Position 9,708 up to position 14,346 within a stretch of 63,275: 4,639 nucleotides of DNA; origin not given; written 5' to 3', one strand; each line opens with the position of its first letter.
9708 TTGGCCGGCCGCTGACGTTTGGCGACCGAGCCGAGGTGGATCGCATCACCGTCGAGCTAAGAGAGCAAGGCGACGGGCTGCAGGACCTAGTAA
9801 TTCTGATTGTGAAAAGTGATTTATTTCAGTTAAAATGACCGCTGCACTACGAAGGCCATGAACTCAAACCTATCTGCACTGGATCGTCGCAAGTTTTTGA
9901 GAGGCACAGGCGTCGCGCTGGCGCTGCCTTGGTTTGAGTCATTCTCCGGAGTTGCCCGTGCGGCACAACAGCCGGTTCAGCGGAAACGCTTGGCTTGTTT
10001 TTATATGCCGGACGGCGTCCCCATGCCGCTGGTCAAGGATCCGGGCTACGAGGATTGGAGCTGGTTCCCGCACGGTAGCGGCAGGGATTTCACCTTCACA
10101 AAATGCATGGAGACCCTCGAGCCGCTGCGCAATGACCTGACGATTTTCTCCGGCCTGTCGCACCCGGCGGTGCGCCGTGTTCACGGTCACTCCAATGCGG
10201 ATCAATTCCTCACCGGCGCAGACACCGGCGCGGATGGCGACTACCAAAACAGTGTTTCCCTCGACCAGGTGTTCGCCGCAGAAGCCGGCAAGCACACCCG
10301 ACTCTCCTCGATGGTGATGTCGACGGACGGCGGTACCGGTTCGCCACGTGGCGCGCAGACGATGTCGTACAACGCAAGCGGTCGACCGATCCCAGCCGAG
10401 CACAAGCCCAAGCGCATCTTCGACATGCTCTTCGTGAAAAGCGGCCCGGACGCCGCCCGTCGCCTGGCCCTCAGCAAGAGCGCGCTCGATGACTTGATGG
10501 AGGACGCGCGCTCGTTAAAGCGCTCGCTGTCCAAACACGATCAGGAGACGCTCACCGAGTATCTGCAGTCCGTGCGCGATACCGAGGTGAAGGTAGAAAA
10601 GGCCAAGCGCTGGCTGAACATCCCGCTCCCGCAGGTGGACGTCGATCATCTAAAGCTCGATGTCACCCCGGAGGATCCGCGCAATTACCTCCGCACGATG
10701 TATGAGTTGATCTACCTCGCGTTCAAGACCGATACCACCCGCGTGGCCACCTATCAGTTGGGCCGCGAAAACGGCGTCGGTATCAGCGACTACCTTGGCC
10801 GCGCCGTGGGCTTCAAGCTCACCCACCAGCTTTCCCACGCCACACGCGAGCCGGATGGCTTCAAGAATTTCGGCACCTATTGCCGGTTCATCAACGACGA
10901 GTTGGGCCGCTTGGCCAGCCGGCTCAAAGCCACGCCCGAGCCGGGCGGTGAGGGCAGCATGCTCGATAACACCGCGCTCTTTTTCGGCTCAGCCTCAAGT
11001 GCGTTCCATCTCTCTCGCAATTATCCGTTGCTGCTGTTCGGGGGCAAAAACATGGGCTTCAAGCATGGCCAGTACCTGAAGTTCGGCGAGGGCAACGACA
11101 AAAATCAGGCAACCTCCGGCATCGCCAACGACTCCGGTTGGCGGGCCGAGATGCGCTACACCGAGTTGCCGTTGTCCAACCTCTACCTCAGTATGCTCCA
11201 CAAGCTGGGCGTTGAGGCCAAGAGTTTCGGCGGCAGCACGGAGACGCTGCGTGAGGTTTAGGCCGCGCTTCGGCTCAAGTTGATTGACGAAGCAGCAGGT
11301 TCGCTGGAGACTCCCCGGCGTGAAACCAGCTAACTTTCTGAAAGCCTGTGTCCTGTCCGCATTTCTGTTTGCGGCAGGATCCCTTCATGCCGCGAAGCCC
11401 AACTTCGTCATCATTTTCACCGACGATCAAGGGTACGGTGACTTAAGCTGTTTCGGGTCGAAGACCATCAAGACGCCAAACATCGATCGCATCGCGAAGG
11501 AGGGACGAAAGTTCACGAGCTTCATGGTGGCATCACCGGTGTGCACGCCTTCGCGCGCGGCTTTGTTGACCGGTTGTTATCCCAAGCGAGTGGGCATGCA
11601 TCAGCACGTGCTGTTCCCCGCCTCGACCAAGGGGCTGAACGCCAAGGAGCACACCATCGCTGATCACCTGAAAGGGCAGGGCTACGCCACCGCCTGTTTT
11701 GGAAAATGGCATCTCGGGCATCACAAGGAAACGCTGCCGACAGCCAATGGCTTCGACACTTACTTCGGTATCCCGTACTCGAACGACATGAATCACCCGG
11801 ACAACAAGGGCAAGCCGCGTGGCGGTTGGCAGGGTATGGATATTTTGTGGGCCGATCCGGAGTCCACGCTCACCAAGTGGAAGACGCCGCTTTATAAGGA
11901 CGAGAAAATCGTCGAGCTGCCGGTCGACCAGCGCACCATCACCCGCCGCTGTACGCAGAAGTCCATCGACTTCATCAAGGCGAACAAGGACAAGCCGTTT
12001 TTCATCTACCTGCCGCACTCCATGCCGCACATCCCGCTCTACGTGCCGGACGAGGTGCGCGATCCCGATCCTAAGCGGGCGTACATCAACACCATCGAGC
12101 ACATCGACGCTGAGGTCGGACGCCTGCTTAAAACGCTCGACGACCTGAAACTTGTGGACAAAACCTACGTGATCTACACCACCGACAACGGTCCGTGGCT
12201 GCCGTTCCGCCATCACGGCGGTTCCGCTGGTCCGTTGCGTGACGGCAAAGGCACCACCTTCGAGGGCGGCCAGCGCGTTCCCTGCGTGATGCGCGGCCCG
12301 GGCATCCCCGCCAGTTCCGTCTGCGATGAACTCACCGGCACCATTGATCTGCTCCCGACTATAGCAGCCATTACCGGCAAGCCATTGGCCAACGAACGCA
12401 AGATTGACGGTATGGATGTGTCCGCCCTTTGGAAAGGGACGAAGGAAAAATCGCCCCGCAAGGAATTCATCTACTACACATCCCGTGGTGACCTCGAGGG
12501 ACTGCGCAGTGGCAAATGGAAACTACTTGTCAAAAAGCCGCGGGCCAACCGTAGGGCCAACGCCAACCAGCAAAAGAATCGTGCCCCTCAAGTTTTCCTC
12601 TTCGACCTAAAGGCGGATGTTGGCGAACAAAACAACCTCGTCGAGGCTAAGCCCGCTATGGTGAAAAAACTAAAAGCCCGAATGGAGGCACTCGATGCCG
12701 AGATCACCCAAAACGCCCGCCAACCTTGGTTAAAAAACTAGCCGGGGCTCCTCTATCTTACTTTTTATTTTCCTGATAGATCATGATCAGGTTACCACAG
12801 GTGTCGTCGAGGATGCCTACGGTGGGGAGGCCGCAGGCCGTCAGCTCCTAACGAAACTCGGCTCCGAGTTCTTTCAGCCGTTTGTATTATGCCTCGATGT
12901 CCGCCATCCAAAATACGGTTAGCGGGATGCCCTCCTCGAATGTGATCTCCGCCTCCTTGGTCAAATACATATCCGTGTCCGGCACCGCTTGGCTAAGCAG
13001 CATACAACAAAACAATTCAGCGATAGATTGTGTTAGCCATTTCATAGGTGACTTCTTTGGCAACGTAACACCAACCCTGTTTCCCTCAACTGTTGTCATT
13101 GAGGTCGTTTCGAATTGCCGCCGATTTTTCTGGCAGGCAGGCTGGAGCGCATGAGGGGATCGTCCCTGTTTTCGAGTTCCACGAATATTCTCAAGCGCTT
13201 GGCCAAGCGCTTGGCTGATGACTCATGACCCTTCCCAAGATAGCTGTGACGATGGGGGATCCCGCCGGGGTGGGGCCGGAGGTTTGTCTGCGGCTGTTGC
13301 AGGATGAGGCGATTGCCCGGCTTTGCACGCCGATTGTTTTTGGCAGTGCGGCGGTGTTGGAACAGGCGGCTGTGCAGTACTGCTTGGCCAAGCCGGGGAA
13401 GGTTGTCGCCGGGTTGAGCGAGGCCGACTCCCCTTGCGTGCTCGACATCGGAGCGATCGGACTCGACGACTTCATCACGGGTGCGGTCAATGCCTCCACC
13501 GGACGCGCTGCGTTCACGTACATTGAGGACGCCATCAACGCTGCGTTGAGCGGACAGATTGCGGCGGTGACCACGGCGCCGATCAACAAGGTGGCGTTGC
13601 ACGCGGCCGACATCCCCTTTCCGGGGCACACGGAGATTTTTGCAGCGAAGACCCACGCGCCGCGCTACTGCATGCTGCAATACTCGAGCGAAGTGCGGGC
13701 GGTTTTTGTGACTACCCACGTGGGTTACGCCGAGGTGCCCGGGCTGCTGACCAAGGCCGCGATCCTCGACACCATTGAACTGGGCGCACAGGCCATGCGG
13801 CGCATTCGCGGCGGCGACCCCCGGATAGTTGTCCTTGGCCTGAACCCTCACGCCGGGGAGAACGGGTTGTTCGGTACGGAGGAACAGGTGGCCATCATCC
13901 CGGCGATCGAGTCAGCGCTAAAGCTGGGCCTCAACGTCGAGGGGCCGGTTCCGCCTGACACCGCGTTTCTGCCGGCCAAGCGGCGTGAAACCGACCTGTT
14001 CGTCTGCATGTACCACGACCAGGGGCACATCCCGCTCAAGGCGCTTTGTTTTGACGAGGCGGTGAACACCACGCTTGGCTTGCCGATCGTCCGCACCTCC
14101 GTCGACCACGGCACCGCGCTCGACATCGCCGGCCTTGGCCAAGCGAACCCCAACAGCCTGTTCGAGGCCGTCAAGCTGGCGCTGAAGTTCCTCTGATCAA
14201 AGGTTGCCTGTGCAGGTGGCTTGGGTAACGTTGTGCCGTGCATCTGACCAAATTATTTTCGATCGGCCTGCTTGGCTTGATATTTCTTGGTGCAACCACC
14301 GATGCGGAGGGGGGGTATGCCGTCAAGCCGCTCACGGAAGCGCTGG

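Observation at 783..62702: Highly iterated palindrome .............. (HIP-like) saturating the window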

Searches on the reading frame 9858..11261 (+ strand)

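Call 7: search_protein_families(library=pfam, proteins=[window:9858-11261:+])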
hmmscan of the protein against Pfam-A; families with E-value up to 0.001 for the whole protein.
window:9858-11261:+ (467 aa): 1 family
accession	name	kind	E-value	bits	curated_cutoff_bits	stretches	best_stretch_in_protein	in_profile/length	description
PF07586.16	HXXSHH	-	4.4e-74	250.3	30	1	44-345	1-302/307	Protein of unknown function (DUF1552)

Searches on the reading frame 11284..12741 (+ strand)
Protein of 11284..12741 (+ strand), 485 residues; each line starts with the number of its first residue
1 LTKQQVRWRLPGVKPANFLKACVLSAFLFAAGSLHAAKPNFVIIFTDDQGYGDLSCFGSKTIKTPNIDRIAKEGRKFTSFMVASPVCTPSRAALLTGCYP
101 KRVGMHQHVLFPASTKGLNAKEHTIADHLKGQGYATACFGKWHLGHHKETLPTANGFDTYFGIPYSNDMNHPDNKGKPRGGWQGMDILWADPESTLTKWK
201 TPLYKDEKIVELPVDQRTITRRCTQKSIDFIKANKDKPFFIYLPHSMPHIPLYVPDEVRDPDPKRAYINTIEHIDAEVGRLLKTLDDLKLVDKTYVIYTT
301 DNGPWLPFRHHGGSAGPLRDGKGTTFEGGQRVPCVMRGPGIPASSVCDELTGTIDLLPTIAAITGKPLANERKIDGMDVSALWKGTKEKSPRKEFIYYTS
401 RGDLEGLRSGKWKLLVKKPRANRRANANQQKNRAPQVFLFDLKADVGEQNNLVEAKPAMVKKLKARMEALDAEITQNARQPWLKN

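Call 7: search_protein_families(library=pfam, proteins=[window:11284-12741:+])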
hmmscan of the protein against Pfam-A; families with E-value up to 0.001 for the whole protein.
window:11284-12741:+ (485 aa): 4 families
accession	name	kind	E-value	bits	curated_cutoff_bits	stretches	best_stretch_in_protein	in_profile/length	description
PF00884.28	Sulfatase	-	7.9e-62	209.7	25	1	39-365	1-300/301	Sulfatase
PF14707.11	Sulfatase_C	-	4.5e-07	30.9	30.9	1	391-478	2-100/127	C-terminal region of aryl-sulfatase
PF01663.27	Phosphodiest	-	2.7e-06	27.7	23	1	63-303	19-220/342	Type I phosphodiesterase / nucleotide pyrophosphatase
PF16347.10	SGSH_C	-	4.8e-05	24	29.3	1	325-470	11-151/154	N-sulphoglucosamine sulphohydrolase, C-terminal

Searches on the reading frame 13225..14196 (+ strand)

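Call 7: search_protein_families(library=pfam, proteins=[window:13225-14196:+])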
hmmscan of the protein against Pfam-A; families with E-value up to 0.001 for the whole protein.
window:13225-14196:+ (323 aa): 1 family
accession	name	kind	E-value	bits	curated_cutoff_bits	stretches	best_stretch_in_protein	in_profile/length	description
PF04166.17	PdxA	-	6e-100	334.8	27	1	33-319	2-286/286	Pyridoxal phosphate biosynthetic protein PdxA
